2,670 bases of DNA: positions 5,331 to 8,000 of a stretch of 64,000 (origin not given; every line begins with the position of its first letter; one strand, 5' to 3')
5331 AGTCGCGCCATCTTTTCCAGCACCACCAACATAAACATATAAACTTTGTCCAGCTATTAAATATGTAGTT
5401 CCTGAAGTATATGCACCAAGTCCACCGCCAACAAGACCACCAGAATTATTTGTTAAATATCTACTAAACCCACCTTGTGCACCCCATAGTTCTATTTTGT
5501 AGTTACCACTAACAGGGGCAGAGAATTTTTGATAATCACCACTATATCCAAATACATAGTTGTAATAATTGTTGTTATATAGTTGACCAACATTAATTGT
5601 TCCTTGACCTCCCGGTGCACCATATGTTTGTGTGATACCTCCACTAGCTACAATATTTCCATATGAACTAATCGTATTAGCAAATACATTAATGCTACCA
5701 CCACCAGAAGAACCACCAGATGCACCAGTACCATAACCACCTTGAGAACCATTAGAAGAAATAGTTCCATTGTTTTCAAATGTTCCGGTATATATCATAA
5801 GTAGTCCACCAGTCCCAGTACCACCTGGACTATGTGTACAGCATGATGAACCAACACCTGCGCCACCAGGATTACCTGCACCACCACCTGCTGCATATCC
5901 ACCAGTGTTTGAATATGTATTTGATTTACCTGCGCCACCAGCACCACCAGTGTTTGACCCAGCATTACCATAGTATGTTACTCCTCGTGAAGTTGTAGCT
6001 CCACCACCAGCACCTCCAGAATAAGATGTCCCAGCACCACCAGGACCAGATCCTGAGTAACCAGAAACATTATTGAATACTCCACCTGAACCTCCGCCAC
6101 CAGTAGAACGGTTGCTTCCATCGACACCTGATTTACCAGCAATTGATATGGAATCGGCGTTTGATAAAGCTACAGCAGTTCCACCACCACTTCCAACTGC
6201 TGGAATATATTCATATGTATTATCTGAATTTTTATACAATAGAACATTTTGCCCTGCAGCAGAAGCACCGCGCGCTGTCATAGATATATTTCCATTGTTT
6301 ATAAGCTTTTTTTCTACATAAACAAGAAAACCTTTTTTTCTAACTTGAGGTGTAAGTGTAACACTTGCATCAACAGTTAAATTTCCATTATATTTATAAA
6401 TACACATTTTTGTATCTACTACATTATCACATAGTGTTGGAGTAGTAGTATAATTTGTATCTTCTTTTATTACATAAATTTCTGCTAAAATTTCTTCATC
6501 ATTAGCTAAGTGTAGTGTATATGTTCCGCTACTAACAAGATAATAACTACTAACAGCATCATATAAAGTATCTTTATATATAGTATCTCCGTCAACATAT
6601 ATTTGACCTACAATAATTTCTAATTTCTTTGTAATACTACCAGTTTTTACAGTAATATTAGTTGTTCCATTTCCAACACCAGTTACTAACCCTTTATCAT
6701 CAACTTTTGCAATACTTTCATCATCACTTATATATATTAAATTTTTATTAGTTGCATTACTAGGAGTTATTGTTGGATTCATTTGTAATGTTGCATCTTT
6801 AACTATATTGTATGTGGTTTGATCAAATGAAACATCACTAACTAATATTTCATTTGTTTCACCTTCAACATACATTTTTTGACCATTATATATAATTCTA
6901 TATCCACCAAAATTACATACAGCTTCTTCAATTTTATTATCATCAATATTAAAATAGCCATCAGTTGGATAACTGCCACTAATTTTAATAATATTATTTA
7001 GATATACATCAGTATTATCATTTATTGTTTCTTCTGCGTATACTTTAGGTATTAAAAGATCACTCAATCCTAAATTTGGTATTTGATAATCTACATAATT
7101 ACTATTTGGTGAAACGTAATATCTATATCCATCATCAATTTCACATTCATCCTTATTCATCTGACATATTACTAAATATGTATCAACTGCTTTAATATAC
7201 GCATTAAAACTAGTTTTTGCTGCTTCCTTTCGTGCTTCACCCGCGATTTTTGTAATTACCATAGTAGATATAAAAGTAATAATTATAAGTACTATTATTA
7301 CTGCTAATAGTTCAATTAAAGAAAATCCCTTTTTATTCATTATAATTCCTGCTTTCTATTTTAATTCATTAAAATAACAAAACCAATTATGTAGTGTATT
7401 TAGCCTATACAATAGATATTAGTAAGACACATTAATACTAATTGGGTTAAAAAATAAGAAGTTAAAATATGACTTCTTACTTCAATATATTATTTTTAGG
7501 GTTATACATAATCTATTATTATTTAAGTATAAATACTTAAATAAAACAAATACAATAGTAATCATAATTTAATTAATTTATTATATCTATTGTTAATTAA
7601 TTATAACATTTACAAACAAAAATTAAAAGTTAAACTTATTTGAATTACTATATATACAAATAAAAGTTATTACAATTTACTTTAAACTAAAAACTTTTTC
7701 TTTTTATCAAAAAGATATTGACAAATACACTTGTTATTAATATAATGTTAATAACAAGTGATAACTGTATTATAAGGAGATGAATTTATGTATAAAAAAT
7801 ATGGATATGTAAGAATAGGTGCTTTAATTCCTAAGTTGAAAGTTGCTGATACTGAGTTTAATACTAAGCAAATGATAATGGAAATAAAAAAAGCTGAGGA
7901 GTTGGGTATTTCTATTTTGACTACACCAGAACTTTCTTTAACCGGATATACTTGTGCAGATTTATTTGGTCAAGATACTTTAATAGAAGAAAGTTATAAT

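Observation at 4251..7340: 1029-aa protein with a pilin signal fused to Ig-like, discoidin-like and glycine-rich modules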

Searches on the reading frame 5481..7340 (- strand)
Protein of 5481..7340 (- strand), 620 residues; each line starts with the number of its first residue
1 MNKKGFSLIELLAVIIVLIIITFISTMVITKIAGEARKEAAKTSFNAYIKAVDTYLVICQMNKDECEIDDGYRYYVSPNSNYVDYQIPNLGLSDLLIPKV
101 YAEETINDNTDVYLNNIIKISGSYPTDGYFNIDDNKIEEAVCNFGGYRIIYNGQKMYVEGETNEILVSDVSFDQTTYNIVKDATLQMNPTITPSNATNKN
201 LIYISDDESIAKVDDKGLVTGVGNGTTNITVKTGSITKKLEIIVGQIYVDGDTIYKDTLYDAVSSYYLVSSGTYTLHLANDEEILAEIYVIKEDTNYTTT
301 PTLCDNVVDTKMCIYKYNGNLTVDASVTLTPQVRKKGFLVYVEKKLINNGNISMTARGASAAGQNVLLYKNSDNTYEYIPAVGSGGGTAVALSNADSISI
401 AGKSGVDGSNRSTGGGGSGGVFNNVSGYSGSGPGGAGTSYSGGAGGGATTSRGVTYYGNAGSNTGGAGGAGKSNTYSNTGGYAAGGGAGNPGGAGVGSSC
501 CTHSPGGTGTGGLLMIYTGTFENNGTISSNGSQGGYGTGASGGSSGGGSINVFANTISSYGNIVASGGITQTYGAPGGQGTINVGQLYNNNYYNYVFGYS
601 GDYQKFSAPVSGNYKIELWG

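Call 44: predict_structure(alignment_id=A2)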
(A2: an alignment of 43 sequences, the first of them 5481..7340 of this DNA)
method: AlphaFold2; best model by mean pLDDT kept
length: 620 residues; sequences in the alignment: 43
mean_pLDDT: 83.8   pTM: 0.69
mean pLDDT of the five models: 83.8, 83.7, 82.9, 82.5, 81.4
residues with pLDDT >= 90: 353; 70-90: 155; 50-70: 54; < 50: 58
segments of 3 or more residues with pLDDT < 50: 1-3, 78-113, 598-609, 617-620
pLDDT, mean of each block of 10 residues (from residue 1): 61 83 73 78 84 77 60 56 30 33 33 52 71 77 80 76 74 92 94 82 94 95 94 85 94 97 95 98 98 97 97 98 98 98 98 98 98 96 97 79 96 97 87 98 97 88 96 74 92 90 94 98 98 95 98 94 94 93 92 65 44 48
secondary structure, 60 per line:
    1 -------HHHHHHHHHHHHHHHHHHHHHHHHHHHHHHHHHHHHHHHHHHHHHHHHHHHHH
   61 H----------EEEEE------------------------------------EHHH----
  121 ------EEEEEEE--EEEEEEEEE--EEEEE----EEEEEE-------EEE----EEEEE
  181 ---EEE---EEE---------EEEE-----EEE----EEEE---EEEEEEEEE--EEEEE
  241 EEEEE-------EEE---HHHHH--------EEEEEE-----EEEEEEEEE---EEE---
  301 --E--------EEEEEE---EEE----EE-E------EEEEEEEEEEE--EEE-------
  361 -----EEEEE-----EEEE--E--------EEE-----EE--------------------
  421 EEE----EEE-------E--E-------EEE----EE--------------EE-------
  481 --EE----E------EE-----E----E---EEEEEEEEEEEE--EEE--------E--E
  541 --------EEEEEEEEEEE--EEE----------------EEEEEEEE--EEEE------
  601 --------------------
elements in order: H8-61 E72-76 E127-133 E136-144 E147-151 E156-161 E169-171 E176-180 E184-186 E190-192 E202-205 E211-213 E218-221 E225-233 E236-245 E253-255 H259-263 E272-277 E283-291 E295-297 E312-317 E321-323 E338-348 E351-353 E366-370 E376-379 E391-393 E421-423 E428-430 E449-451 E512-523 E526-528 E549-559 E562-564 E581-588 E591-594
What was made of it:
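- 6846..7325 (-): Pilin module (aa 6-165): hydrophobic alpha1N, a long alpha1 helix, a variable low-confidence loop (78-113) and a 4-stranded antiparallel sheet. The AF2 model has helix 8-61 and strands 127-133, 136-144, 147-151 and 156-161 (call 44).
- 5541..6605 (-): 'Module X' (aa 246-600): an unannotated module with 21% Gly. It has a beta-rich N-terminal part followed by a well-ordered glycine-rich part. pLDDT is mostly above 90 (call 44).
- On Type IV pilin / prepilin (class III signal peptide): The AF2 model has helix 8-61 and four strands at 127-161, with pLDDT about 70-85 and a disordered loop at 78-113 (call 44).
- The predicted pilin fold has a 54-residue alpha1 helix and a 4-stranded sheet (call 44). 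The module after alpha1N is a complete predicted pilin head, not just a helix (call 44). The predicted fold is a pilin fold (call 44).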

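Call 47: fold_search(model_id=the predicted structure, library=pdb)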
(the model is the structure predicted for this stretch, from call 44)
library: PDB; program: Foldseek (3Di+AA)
matches with E <= 10: 1314; with E <= 0.001: 14
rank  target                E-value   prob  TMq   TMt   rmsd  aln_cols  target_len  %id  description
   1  7quz_AAA              1.2e-05  1.00  0.13  0.42   1.4        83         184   36  Crystal structure of the SeMet octameric C-terminal Big_2-CBM56 domains from Paenibacillus illinoisensis (Bacillus c (released 2023-02-01)
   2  7quz_DDD              1.2e-05  1.00  0.13  0.42   1.8        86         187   35  Crystal structure of the SeMet octameric C-terminal Big_2-CBM56 domains from Paenibacillus illinoisensis (Bacillus c (released 2023-02-01)
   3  7quz_BBB              2.4e-05  1.00  0.13  0.42   1.8        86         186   35  Crystal structure of the SeMet octameric C-terminal Big_2-CBM56 domains from Paenibacillus illinoisensis (Bacillus c (released 2023-02-01)
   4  7r3t_B                3.8e-05  1.00  0.13  0.42   1.5        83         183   36  Crystal structure of the Dimeric C-terminal Big_2-CBM56 domains from Paenibacillus illinoisensis (Bacillus circulans I (released 2023-02-22)
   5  4uid_B                8.0e-05  1.00  0.12  0.40  13.8       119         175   22  Crystal structure of the S-layer protein SbsC domains 4 and 5 (released 2016-04-13)
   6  7t4f_A                9.7e-05  1.00  0.14  0.34  12.6       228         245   14  Structure of bacteriophage lambda tube protein V in C3 (released 2023-06-14)
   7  7r5k_10               1.1e-04  1.00  0.12  0.04  13.3       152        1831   15  Human nuclear pore complex (constricted) (released 2022-06-22)
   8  4uic                  3.0e-04  1.00  0.13  0.11  13.5       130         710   22  Crystal structure of the S-layer protein rSbsC(31-844) (released 2016-04-13)
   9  4uj6                  5.4e-04  1.00  0.13  0.11  13.5       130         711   22  Structure of surface layer protein SbsC, domains 1-6 (released 2016-04-27)
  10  2mog_MODEL_1_A        6.6e-04  1.00  0.12  0.66   3.6        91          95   26  Solution structure of the terminal Ig-like domain from Leptospira interrogans LigB (released 2014-08-13)
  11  8iyd_A                6.6e-04  1.00  0.13  0.31  14.0       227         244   14  Tail cap of phage lambda tail (released 2023-10-18)
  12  8gyr_A                7.3e-04  1.00  0.12  0.40  11.3       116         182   17  Crystal structure of a variable region segment of Leptospira host-interacting outer surface protein, LigA (released 2023-06-28)
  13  7z4b_DW               8.1e-04  1.00  0.11  0.08  14.6       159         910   14  Bacteriophage SU10 virion (C1) (released 2022-12-28)
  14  2l04_MODEL_1_A        9.4e-04  1.00  0.12  0.69   2.7        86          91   26  The Solution Structure of the C-terminal Ig-like Domain of the Bacteriophage Lambda Tail Tube Protein (released 2010-09-22)
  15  8gyr_B                1.0e-03  1.00  0.13  0.40  10.1       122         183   17  Crystal structure of a variable region segment of Leptospira host-interacting outer surface protein, LigA (released 2023-06-28)
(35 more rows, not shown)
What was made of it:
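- On Big_2 (PF02368): 7quz matches at rmsd 1.4 A (call 47).
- Tried and rejected: Fold of module X. The PDB Foldseek search of the N-terminal model was dominated by the Big_2 domain and said nothing about module X (call 47).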

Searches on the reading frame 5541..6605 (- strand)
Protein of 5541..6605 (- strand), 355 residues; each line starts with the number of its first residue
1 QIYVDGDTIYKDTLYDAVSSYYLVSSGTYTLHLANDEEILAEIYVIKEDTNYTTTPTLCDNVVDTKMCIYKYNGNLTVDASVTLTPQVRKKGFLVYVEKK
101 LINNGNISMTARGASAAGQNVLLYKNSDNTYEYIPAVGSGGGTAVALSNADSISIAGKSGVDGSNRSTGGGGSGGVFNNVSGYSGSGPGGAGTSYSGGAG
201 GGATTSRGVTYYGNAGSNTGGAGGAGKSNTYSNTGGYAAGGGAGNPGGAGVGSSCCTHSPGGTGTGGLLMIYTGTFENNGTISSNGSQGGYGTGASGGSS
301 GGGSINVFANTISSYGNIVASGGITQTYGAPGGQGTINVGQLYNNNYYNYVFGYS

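Call 48: search_dna_similar(query=window:5541-6605:-, collection=phages, mode=protein, max_rows=15)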
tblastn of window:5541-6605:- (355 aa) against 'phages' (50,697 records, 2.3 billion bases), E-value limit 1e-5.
No match.

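Call 62: search_protein_representatives(protein=window:5541-6605:-)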
Query: 355 residues. Proteins with E-value up to 0.001 (for the whole library): 1194; up to 1e-10: 785; up to 1e-30: 256. The best 150 are listed.
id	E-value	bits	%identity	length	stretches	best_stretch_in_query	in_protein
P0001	5.3e-215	729.7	100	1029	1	1-355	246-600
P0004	2.1e-159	546.8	57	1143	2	12-352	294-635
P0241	9.2e-158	541.5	47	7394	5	41-325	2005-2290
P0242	3.2e-112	391.6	52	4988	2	37-336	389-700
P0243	6.8e-96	338.0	49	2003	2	41-347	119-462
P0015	2.7e-95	336.0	51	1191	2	65-348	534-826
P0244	1.6e-94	333.4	45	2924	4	4-347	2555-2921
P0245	7.0e-91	321.5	47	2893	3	65-349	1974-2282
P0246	1.4e-90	320.5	49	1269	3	65-349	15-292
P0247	2.0e-90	320.0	47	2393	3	26-342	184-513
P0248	8.7e-86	304.7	50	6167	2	58-343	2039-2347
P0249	7.7e-85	301.6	46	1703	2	22-347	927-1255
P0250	9.9e-84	297.9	43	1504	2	27-348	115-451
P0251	4.3e-82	292.6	49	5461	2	26-344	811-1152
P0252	2.4e-79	283.5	48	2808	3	66-344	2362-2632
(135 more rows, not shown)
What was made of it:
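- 5541..6605 (-): 1194 representative clusters score at E<=1e-3 and 256 at E<=1e-30, with up to 5 copies in proteins of up to 7394 aa (call 62).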

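Call 65: search_protein_families(library=phrogs, proteins=[window:5541-6605:-], max_evalue=0.01)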
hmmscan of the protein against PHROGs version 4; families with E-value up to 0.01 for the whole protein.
window:5541-6605:- (355 aa): 0 families

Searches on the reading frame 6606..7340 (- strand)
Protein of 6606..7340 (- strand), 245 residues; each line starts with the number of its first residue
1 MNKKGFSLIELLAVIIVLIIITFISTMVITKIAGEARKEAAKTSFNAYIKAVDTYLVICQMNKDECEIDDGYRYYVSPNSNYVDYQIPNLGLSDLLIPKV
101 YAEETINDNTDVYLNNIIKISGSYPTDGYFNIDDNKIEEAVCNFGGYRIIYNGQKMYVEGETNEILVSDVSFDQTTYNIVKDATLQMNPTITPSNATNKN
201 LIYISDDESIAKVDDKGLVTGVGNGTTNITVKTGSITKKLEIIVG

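Call 65: search_protein_families(library=phrogs, proteins=[window:6606-7340:-], max_evalue=0.01)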
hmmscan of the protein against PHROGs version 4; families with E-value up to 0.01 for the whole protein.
window:6606-7340:- (245 aa): 19 families
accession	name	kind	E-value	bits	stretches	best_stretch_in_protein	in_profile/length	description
phrog_215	-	head and packaging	1e-22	81.9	1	152-244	208-303/491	structural protein with Ig domain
phrog_341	-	tail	1.5e-17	65.1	1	161-239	61-140/154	major tail protein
phrog_41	-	tail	1.2e-10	42.5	1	152-241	145-239/245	major tail protein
phrog_1280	-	other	8.2e-10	39.6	1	167-240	165-238/248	Ig domain containing protein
phrog_28902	-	tail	1e-09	38.2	1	164-234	112-182/709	major tail protein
phrog_35892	-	unknown function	7.7e-09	34.7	1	179-231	888-940/1181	-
phrog_10059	-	unknown function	3.2e-08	33.8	1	167-233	184-247/345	-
phrog_885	-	tail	3.4e-08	33.9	1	147-234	189-273/338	major tail protein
phrog_88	-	tail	7.5e-06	26.5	1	175-233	231-287/291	major tail protein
phrog_853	-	tail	8.3e-06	26.2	1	151-240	149-240/254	major tail protein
phrog_290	-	tail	1.8e-05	25.2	1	170-244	336-409/411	minor tail protein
phrog_16444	-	unknown function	3.1e-05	23.6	1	183-243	233-293/397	-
phrog_3575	-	tail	0.00014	22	1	164-243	376-457/461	major tail protein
phrog_12846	-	tail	0.00037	20.5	1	189-233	419-462/552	tail fiber protein; Ig-domain containing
phrog_34947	-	unknown function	0.00087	20.2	1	178-243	91-156/162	-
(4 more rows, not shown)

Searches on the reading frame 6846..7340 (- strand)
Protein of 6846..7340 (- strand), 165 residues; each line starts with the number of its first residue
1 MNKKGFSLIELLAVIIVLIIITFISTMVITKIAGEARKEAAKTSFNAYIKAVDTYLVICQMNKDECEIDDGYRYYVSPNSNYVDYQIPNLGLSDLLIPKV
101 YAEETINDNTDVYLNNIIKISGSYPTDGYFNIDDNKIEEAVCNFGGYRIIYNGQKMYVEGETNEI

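Call 76: search_solved_structures(query=A4, max_evalue=1, show_alignments=1)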
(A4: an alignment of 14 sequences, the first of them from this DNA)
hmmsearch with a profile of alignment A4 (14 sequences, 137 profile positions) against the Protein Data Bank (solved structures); distinct sequences matched with E-value up to 1: 22.
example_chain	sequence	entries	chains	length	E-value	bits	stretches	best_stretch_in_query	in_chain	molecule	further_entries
8pfb_G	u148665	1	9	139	1.2e-09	41.9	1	6-65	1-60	Type IV pilin PilE1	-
9egp_A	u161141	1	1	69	1.1e-08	38.8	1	2-43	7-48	Geopilin domain 1 protein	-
9lab_B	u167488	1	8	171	1.5e-08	38.3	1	1-64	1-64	MSHA major pilin subunit MshA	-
9laa_A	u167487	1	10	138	4.1e-08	36.9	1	3-57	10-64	Type IV pilin protein PilA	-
7tgg_A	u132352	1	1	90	5.3e-08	36.5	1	2-53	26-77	Geopilin domain 1 protein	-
6xxd_A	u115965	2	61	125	8.8e-08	35.8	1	6-74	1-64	PilA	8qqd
1oqw_A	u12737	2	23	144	1.4e-06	31.9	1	6-57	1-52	Fimbrial protein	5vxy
6xxe_A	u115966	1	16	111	1.9e-06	31.5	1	6-55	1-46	Uncharacterized protein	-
8qqj_J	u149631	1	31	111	2e-06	31.4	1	6-54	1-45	Type IV narrow pilus major component PilA5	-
8tj2_C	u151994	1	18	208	1.1e-05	29.1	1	6-47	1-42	Type IV major pilin protein PilA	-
2m7g_A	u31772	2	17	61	1.2e-05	28.9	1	6-55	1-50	Geopilin domain 1 protein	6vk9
8tum_e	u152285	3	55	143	1.4e-05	28.7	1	6-92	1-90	Type IV major pilin protein PilA | Pilin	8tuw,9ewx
8tob_GA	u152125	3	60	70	6.2e-05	26.6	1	7-54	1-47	Fimbrial protein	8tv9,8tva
6gv9_A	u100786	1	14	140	0.0003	24.4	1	6-53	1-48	Prepilin peptidase-dependent protein D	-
5wda_A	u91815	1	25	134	0.00088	22.9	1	6-56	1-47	General secretion pathway protein G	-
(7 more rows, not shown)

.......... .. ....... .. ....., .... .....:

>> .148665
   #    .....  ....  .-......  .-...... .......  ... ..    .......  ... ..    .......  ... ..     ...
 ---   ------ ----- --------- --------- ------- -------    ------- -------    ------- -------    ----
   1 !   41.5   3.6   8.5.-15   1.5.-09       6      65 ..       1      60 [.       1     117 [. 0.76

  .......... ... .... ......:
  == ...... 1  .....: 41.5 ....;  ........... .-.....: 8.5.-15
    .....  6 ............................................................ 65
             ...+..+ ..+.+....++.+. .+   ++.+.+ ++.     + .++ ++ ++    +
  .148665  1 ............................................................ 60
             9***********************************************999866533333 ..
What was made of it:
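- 7326..7340 (-): Leader peptide MNKKG (aa 1-5) of the class III (prepilin) signal. Cleavage is predicted after Gly5. Profile position 6 aligns to residue 1 of mature solved pilins (call 76).
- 6846..7325 (-): Profile A4 hits S. sanguinis PilE1 at 1.2e-9, and MshA, PilA and Geobacter PilA-N (call 76).
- On Type IV pilin / prepilin (class III signal peptide): The family profile hits solved pilins at 1.2e-9 (call 76).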

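Call 77: search_protein_families(library=ncbifam, alignment_id=A4, max_evalue=0.01)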
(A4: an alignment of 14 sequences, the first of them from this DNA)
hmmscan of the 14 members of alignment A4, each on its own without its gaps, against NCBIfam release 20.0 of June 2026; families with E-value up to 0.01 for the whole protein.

A. member 1, seq(165 aa): 8 families
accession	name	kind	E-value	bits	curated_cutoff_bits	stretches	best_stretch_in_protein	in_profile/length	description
NF040982.1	ComGD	equivalog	4.6e-05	23.8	70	1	3-72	1-69/139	competence type IV pilus minor pilin ComGD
NF040999.1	pilin_ComGC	equivalog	0.0001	22.4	75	1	3-65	1-59/84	competence type IV pilus major pilin ComGC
TIGR01710.1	typeII_sec_gspG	equivalog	0.00019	21.5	88.85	1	4-55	1-52/134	type II secretion system major pseudopilin GspG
NF038304.1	EPS_HpsC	equivalog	0.00023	20.8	200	1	2-55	19-72/318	hormogonium polysaccharide secretion pseudopilin HpsC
NF041013.1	T4P_ComGE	equivalog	0.0005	20.1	49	1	2-70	2-71/83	competence type IV pilus minor pilin ComGE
TIGR01708.2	typeII_sec_gspH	equivalog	0.002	18.1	80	1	4-46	2-41/169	type II secretion system minor pseudopilin GspH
NF007862.0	PRK10574.1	equivalog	0.0024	18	138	1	2-67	3-64/145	prepilin peptidase-dependent pilin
TIGR02599.1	TIGR02599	subfamily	0.0056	16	256.5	1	5-81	1-74/361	Verru_Chthon cassette protein C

B. families by the number of members that match (of 14 scanned): 19 families
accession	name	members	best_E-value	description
NF040999.1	pilin_ComGC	14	2.1e-09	competence type IV pilus major pilin ComGC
TIGR01710.1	typeII_sec_gspG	14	1.2e-08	type II secretion system major pseudopilin GspG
NF041013.1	T4P_ComGE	14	2.5e-06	competence type IV pilus minor pilin ComGE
NF007862.0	PRK10574.1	13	7.7e-08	prepilin peptidase-dependent pilin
NF041775.1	typeIV_PilA_Myxo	13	5.4e-07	type IV pilin protein PilA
TIGR02532.1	IV_pilin_GFxxxE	12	4.1e-09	prepilin-type N-terminal cleavage/methylation domain-containing protein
TIGR01708.2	typeII_sec_gspH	12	1.6e-05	type II secretion system minor pseudopilin GspH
NF040982.1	ComGD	11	1e-06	competence type IV pilus minor pilin ComGD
TIGR02596.1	TIGR02596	10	1e-05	Verru_Chthon cassette protein D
NF041002.1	pilin_ComGF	10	0.00015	competence type IV pilus minor pilin ComGF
TIGR02599.1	TIGR02599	7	2.2e-05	Verru_Chthon cassette protein C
NF038304.1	EPS_HpsC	5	1.6e-05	hormogonium polysaccharide secretion pseudopilin HpsC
NF038303.1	EPS_HpsB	5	0.00015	hormogonium polysaccharide secretion pseudopilin HpsB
NF007800.0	PRK10506.1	3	0.0069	prepilin peptidase-dependent protein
TIGR01711.1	gspJ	2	0.0012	type II secretion system minor pseudopilin GspJ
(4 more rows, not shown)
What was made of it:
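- On Type IV pilin / prepilin (class III signal peptide): Of 14 homologous N-terminal modules, 12 match TIGR02532, best 4.1e-9 (call 77).
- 12 of 14 homologous N-terminal modules match TIGR02532, best 4e-9 (call 77).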

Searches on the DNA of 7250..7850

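Call 71: search_rna_families(source=window, start=7250, end=7850, threshold=evalue, max_evalue=1)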
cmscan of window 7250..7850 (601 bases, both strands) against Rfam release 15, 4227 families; matches with E-value up to 1: 0.
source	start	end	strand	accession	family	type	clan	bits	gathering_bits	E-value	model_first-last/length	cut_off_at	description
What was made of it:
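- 7341..7787 (.): 447-bp, 17% GC divergent intergenic region holding the promoter(s). No known riboswitch. No Rfam match at E<=1 (call 71).
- Tried and rejected: There was no Rfam match at E<=1 (call 71).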
